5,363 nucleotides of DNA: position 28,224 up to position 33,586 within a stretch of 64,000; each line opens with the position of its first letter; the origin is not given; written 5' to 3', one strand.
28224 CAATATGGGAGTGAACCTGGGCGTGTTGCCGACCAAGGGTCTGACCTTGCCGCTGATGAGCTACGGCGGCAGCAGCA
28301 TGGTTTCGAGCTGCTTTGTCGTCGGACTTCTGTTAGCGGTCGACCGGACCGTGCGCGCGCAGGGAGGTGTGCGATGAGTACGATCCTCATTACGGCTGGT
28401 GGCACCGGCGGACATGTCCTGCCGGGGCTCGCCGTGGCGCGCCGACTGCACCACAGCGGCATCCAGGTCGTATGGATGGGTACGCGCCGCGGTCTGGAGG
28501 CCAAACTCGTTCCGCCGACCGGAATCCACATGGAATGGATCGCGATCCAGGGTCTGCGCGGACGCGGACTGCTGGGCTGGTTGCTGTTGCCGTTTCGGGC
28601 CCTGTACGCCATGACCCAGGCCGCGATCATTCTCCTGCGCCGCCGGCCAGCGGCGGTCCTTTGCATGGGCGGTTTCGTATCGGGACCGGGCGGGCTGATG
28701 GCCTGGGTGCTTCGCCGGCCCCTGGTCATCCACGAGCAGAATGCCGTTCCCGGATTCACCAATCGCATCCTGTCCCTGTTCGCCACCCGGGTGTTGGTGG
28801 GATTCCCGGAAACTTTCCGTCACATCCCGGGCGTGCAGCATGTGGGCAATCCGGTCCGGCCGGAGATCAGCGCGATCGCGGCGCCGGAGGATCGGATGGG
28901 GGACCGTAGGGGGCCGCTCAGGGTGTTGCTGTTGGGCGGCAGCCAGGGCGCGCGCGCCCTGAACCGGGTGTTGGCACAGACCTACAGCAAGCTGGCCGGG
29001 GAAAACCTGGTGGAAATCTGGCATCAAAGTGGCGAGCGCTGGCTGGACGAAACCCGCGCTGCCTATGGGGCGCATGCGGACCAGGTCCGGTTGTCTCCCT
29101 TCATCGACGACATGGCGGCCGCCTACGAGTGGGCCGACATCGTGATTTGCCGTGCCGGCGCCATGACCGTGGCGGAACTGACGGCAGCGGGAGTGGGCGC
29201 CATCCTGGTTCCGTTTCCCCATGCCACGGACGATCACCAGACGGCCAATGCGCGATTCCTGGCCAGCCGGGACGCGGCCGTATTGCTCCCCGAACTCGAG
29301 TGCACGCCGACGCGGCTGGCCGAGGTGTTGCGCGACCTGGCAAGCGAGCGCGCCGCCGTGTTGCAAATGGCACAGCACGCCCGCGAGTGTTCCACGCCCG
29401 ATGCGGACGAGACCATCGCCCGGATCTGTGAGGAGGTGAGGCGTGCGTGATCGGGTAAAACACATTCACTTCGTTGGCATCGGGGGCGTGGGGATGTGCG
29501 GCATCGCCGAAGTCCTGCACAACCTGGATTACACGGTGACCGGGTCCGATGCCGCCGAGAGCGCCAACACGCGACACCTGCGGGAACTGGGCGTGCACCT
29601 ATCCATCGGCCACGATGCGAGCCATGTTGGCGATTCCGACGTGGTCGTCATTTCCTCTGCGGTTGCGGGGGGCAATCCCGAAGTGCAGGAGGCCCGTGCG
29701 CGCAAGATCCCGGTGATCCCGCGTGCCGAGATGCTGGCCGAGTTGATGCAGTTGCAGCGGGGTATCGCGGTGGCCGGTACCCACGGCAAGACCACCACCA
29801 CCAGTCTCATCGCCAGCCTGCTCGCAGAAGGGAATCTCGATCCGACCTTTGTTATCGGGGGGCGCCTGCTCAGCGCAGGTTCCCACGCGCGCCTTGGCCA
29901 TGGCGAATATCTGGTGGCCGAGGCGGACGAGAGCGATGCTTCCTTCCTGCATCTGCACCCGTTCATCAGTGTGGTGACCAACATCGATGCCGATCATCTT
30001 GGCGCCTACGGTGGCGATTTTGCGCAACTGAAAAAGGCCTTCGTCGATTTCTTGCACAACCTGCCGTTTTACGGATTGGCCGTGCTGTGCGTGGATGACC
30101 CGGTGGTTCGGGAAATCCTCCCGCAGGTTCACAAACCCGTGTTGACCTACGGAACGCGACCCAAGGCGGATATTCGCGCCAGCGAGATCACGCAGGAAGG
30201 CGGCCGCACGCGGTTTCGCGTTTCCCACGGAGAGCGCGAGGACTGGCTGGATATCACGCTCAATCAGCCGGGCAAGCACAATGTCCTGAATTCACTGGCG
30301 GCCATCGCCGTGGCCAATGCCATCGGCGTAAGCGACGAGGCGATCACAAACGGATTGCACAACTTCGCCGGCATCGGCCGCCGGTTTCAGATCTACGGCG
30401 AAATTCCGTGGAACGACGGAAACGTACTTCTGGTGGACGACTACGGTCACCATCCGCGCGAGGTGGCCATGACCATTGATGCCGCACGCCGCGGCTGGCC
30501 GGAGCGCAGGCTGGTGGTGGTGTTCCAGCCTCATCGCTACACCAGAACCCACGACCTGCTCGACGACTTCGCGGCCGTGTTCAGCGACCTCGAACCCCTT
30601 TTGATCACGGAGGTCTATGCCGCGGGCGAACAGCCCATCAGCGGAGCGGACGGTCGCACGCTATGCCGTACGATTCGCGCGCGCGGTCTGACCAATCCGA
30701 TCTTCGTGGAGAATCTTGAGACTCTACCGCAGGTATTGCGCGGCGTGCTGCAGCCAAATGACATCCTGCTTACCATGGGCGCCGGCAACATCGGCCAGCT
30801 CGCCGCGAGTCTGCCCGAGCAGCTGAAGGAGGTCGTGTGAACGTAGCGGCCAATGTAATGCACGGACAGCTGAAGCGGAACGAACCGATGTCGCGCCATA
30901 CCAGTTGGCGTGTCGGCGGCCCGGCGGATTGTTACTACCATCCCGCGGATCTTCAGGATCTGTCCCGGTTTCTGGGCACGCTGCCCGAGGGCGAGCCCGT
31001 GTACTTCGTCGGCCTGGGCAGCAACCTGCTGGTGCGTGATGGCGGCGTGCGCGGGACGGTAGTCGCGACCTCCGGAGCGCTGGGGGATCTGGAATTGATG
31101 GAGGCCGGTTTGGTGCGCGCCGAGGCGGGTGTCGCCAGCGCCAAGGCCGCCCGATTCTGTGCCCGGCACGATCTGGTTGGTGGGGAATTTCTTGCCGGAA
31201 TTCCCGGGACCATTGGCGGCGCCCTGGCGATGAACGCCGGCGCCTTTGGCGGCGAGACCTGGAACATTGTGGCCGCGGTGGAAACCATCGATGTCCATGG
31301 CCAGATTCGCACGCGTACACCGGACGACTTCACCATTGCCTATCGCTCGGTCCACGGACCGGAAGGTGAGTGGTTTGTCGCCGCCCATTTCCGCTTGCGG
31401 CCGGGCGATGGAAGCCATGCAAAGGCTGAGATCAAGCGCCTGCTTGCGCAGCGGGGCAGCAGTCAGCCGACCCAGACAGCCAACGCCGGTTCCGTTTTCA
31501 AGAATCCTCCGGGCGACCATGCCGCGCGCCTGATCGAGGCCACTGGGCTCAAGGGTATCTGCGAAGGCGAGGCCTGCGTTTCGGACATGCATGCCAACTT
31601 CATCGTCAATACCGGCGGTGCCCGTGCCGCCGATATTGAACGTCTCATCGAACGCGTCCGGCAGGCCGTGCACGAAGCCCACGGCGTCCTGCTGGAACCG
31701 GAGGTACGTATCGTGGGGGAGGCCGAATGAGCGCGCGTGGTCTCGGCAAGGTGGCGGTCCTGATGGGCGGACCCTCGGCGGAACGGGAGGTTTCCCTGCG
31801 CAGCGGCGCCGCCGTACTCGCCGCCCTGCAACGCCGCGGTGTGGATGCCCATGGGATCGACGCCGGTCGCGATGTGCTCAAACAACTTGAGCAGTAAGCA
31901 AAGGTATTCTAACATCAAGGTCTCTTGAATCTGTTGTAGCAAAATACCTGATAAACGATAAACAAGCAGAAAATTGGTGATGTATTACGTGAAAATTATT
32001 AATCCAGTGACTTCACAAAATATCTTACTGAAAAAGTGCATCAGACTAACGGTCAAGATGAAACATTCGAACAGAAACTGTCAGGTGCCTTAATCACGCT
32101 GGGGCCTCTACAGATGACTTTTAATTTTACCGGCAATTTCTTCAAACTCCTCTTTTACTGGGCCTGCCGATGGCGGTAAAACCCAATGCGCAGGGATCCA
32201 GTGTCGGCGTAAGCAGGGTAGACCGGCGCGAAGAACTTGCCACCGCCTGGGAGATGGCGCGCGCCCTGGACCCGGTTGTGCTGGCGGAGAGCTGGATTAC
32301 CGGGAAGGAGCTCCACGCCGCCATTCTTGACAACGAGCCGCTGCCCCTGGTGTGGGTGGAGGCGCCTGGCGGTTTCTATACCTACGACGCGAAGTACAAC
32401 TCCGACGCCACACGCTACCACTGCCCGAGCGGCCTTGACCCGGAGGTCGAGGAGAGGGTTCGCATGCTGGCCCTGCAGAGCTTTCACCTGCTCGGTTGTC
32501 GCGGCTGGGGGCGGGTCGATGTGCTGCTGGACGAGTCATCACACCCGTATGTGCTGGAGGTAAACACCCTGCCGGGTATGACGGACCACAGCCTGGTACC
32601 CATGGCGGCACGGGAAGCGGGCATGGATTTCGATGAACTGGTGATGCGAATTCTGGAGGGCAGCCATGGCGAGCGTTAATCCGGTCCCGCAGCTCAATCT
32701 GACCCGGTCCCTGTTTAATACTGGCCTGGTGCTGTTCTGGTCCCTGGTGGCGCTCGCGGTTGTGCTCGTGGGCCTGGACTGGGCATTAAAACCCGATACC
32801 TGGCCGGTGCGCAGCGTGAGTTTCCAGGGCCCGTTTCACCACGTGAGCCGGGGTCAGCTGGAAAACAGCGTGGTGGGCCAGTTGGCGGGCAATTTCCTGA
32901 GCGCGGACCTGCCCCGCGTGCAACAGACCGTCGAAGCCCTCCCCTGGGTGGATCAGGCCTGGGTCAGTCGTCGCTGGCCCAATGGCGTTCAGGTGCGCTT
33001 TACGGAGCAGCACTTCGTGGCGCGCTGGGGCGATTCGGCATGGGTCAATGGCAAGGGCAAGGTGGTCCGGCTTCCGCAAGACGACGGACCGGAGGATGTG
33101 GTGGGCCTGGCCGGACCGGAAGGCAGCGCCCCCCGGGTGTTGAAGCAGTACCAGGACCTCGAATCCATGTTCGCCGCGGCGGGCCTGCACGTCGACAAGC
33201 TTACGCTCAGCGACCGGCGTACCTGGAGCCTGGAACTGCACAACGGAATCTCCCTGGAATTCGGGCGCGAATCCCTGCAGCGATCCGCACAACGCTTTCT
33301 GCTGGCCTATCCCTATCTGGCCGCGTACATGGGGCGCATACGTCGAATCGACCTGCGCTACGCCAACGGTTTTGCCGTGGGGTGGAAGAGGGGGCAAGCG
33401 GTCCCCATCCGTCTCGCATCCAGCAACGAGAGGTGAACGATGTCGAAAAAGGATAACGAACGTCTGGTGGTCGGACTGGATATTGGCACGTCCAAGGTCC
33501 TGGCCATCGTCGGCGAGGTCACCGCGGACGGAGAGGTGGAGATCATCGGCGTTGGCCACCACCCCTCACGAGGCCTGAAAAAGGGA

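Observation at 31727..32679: ddl is the only broken gene in an otherwise perfect dcw operon: its core is replaced by a ~266-nt AT-rich segment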

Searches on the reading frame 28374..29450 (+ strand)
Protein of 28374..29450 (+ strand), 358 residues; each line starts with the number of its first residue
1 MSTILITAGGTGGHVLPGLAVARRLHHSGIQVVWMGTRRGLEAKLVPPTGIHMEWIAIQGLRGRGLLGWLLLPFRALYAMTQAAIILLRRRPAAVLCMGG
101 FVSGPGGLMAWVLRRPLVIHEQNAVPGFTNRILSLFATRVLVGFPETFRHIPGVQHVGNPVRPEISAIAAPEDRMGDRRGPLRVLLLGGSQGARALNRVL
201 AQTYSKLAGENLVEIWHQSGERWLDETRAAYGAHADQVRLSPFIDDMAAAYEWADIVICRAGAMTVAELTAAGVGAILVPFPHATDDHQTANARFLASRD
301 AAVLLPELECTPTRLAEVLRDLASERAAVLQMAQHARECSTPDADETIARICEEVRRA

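Call 45: search_protein_families(library=pfam, proteins=[window:28374-29450:+], max_evalue=0.00001)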
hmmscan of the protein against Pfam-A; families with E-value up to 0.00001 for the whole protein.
window:28374-29450:+ (358 aa): 2 families
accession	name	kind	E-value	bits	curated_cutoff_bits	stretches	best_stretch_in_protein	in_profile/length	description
PF04101.22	Glyco_tran_28_C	-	5.2e-41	140.9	22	1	184-346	2-164/166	Glycosyltransferase family 28 C-terminal domain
PF03033.26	Glyco_transf_28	-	1.3e-36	126.2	26.2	1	4-141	1-138/139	Glycosyltransferase family 28 N-terminal domain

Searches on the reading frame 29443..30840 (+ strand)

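Call 44: search_protein_families(library=pfam, proteins=[window:29443-30840:+], max_evalue=0.001)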
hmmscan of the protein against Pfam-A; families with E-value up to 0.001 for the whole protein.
window:29443-30840:+ (465 aa): 3 families
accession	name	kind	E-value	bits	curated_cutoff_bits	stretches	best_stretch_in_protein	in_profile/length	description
PF01225.30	Mur_ligase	-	2.8e-28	98.6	21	1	7-105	1-94/95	Mur ligase family, catalytic domain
PF08245.18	Mur_ligase_M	-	2.8e-27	96.4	24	1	110-291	1-200/200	Mur ligase middle domain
PF02875.26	Mur_ligase_C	-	1.1e-17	65.5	28.4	1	313-448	1-127/127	Mur ligase, glutamate ligase domain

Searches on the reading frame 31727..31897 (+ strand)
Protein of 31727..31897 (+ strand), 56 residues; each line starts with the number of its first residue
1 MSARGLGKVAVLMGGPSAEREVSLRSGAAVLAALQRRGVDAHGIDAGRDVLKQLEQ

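Call 18: find_encoding_contigs(protein=window:31727-31897:+, flank=3000, max_places=10)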
Protein window:31727-31897:+ (56 aa): no gene with exactly this product is on record in the collection.

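Call 44: search_protein_families(library=pfam, proteins=[window:31727-31897:+], max_evalue=0.001)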
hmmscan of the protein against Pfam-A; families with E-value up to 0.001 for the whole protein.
window:31727-31897:+ (56 aa): 1 family
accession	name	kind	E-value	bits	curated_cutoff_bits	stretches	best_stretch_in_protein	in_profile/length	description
PF01820.27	Dala_Dala_lig_N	-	7.4e-09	36.6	34.6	1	8-45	1-38/121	D-ala D-ala ligase N-terminus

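Call 60: list_cluster_members(proteins=[window:31727-31897:+, window:32036-32179:+, window:31974-32093:+, window:31463-31942:-, window:32142-32333:-, window:31591-31890:+])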
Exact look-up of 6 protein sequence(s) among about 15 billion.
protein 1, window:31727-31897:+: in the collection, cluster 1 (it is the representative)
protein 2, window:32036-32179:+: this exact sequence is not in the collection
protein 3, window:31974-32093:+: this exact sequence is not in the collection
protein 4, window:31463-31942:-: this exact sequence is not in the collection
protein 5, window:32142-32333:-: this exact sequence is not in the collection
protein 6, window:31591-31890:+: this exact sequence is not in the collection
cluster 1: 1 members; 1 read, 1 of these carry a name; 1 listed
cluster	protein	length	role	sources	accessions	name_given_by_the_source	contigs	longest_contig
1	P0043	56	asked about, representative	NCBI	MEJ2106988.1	MAG: hypothetical protein P8X48_06610 [Acidiferrobacteraceae bacterium]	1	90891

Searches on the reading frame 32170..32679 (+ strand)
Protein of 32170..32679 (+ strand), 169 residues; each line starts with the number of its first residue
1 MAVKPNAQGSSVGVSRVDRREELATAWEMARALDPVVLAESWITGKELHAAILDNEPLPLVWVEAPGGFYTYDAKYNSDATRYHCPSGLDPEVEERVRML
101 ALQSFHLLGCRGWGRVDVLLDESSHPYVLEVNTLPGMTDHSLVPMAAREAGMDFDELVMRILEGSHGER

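Call 17: find_encoding_contigs(protein=window:32170-32679:+, flank=3000, max_places=10)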
Protein window:32170-32679:+ (169 aa): no gene with exactly this product is on record in the collection.

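Call 44: search_protein_families(library=pfam, proteins=[window:32170-32679:+], max_evalue=0.001)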
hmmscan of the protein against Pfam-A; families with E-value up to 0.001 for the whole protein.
window:32170-32679:+ (169 aa): 2 families
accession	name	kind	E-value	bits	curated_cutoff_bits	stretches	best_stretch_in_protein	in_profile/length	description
PF07478.18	Dala_Dala_lig_C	-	2.6e-49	167.9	24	1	2-163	40-204/204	D-ala D-ala ligase C-terminus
PF02655.19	ATP-grasp_3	-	0.00031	21.3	23.2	1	3-133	36-155/160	ATP-grasp domain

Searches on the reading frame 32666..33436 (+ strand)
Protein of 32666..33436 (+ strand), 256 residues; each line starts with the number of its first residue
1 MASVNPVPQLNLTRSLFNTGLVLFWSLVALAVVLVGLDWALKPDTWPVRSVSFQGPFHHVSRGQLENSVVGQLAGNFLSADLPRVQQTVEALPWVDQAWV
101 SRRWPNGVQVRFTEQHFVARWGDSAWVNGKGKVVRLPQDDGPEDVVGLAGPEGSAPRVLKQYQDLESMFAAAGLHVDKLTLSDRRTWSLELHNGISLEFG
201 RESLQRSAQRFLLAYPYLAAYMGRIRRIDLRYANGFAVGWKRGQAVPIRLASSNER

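Call 7: find_encoding_contigs(protein=window:32666-33436:+, flank=3000, max_places=10)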
Protein window:32666-33436:+ (256 aa): 14 contigs read that carry it; 10 places shown.
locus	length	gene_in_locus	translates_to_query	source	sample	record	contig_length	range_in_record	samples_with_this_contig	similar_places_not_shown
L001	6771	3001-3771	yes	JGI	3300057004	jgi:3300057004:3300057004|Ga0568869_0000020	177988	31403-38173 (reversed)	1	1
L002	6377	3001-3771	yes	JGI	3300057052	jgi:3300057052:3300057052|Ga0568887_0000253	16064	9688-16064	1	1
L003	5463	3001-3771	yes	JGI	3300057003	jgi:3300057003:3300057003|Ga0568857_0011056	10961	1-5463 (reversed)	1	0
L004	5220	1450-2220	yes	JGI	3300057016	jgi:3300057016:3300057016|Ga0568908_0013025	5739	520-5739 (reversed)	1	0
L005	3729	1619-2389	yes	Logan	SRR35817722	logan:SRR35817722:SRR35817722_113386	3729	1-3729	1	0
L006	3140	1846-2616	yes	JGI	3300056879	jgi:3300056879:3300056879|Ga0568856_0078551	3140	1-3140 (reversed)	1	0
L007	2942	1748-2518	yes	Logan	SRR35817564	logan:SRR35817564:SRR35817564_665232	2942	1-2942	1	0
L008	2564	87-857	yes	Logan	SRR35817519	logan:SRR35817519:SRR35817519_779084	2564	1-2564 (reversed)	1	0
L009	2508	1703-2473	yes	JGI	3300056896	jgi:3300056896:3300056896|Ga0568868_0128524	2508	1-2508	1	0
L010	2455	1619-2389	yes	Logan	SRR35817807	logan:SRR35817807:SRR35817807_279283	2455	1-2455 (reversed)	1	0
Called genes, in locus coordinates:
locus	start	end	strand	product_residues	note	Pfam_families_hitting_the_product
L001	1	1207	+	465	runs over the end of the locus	PF01225:Mur_ligase, PF08245:Mur_ligase_M, PF02875:Mur_ligase_C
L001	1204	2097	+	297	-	PF01565:FAD_binding_4, PF02873:MurB_C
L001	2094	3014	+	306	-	PF01820:Dala_Dala_lig_N, PF02222:ATP-grasp, PF02655:ATP-grasp_3 (weak), PF02786:CPSase_L_D2 (weak), PF07478:Dala_Dala_lig_C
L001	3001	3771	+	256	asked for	PF08478:POTRA_1, PF03799:FtsQ_DivIB_C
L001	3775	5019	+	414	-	PF11104:PilM_2 (faint), PF14450:FtsA, PF02491:SHS2_FTSA, PF06723:MreB_Mbl, PF06277:EutA (weak), PF14450:FtsA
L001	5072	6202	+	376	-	PF00091:Tubulin, PF12327:FtsZ_C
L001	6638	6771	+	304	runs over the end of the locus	PF03331:LpxC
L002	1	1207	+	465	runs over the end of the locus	PF01225:Mur_ligase, PF08245:Mur_ligase_M, PF02875:Mur_ligase_C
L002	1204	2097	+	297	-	PF01565:FAD_binding_4, PF02873:MurB_C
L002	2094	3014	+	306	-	PF01820:Dala_Dala_lig_N, PF02222:ATP-grasp, PF02655:ATP-grasp_3 (weak), PF02786:CPSase_L_D2 (weak), PF07478:Dala_Dala_lig_C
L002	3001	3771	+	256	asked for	PF08478:POTRA_1, PF03799:FtsQ_DivIB_C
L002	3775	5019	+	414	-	PF11104:PilM_2 (faint), PF14450:FtsA, PF02491:SHS2_FTSA, PF06723:MreB_Mbl, PF06277:EutA (weak), PF14450:FtsA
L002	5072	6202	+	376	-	PF00091:Tubulin, PF12327:FtsZ_C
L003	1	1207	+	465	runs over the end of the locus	PF01225:Mur_ligase, PF08245:Mur_ligase_M, PF02875:Mur_ligase_C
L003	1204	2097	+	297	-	PF01565:FAD_binding_4, PF02873:MurB_C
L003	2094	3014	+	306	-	PF01820:Dala_Dala_lig_N, PF02222:ATP-grasp, PF02655:ATP-grasp_3 (weak), PF02786:CPSase_L_D2 (weak), PF07478:Dala_Dala_lig_C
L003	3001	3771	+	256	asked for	PF08478:POTRA_1, PF03799:FtsQ_DivIB_C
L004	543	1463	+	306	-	PF01820:Dala_Dala_lig_N, PF02222:ATP-grasp, PF02655:ATP-grasp_3 (weak), PF02786:CPSase_L_D2 (weak), PF07478:Dala_Dala_lig_C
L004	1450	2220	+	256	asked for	PF08478:POTRA_1, PF03799:FtsQ_DivIB_C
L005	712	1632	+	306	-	PF01820:Dala_Dala_lig_N, PF02222:ATP-grasp, PF02655:ATP-grasp_3 (weak), PF02786:CPSase_L_D2 (weak), PF07478:Dala_Dala_lig_C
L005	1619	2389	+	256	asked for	PF08478:POTRA_1, PF03799:FtsQ_DivIB_C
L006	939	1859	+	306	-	PF01820:Dala_Dala_lig_N, PF02222:ATP-grasp, PF02655:ATP-grasp_3 (weak), PF02786:CPSase_L_D2 (weak), PF07478:Dala_Dala_lig_C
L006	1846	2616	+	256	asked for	PF08478:POTRA_1, PF03799:FtsQ_DivIB_C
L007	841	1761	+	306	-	PF01820:Dala_Dala_lig_N, PF02222:ATP-grasp, PF02655:ATP-grasp_3 (weak), PF02786:CPSase_L_D2 (weak), PF07478:Dala_Dala_lig_C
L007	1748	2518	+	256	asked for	PF08478:POTRA_1, PF03799:FtsQ_DivIB_C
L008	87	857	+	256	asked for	PF08478:POTRA_1, PF03799:FtsQ_DivIB_C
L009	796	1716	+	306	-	PF01820:Dala_Dala_lig_N, PF02222:ATP-grasp, PF02655:ATP-grasp_3 (weak), PF02786:CPSase_L_D2 (weak), PF07478:Dala_Dala_lig_C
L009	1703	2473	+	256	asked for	PF08478:POTRA_1, PF03799:FtsQ_DivIB_C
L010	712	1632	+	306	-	PF01820:Dala_Dala_lig_N, PF02222:ATP-grasp, PF02655:ATP-grasp_3 (weak), PF02786:CPSase_L_D2 (weak), PF07478:Dala_Dala_lig_C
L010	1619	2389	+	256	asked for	PF08478:POTRA_1, PF03799:FtsQ_DivIB_C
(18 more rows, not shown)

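Call 44: search_protein_families(library=pfam, proteins=[L001:2094-3014:+, window:32666-33436:+], max_evalue=0.001)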
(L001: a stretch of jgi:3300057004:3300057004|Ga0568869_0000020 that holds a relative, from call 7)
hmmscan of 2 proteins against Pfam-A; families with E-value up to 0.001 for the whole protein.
L001:2094-3014:+ (306 aa): 7 families
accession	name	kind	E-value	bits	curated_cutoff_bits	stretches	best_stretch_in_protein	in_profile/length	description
PF07478.18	Dala_Dala_lig_C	-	1.1e-54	185.5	24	1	107-300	1-204/204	D-ala D-ala ligase C-terminus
PF01820.27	Dala_Dala_lig_N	-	4.9e-21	75.9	34.6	2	55-90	86-121/121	D-ala D-ala ligase N-terminus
PF02222.28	ATP-grasp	-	2.6e-09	37.4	27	1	107-181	2-77/179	ATP-grasp domain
PF02655.19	ATP-grasp_3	-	3.1e-07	31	23.2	1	99-270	2-155/160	ATP-grasp domain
PF02786.22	CPSase_L_D2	-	2.1e-06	27.8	19.8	1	100-271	1-179/211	Carbamoyl-phosphate synthase L chain, ATP binding domain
PF08443.16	RimK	-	0.00023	21.3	21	0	98-157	1-62/188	RimK-like ATP-grasp domain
PF14397.11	ATPgrasp_ST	-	0.00028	20.6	31.4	0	241-275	228-259/278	Sugar-transfer associated ATP-grasp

window:32666-33436:+ (256 aa): 2 families
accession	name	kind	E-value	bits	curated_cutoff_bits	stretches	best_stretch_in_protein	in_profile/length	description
PF03799.20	FtsQ_DivIB_C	-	9.5e-19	68.8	21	1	119-231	1-114/114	Cell division protein FtsQ/DivIB, C-terminal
PF08478.15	POTRA_1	-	1.4e-13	51.4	23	1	47-115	2-69/69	POTRA domain, FtsQ-type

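Call 50: find_encoding_contigs(protein=P0021, flank=3000, max_places=4)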
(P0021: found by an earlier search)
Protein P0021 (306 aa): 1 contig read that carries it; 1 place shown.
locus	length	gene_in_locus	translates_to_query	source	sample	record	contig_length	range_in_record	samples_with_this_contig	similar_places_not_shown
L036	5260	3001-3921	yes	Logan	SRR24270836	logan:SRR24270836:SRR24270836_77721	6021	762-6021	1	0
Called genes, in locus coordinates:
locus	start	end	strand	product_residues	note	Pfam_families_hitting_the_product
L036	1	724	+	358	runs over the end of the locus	PF03033:Glyco_transf_28, PF04101:Glyco_tran_28_C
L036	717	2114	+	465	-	PF01225:Mur_ligase, PF08245:Mur_ligase_M, PF02875:Mur_ligase_C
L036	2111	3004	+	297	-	PF01565:FAD_binding_4, PF02873:MurB_C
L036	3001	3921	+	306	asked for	PF01820:Dala_Dala_lig_N, PF02222:ATP-grasp, PF02655:ATP-grasp_3, PF02786:CPSase_L_D2 (weak), PF07478:Dala_Dala_lig_C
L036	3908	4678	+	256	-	PF08478:POTRA_1, PF03799:FtsQ_DivIB_C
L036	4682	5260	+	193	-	?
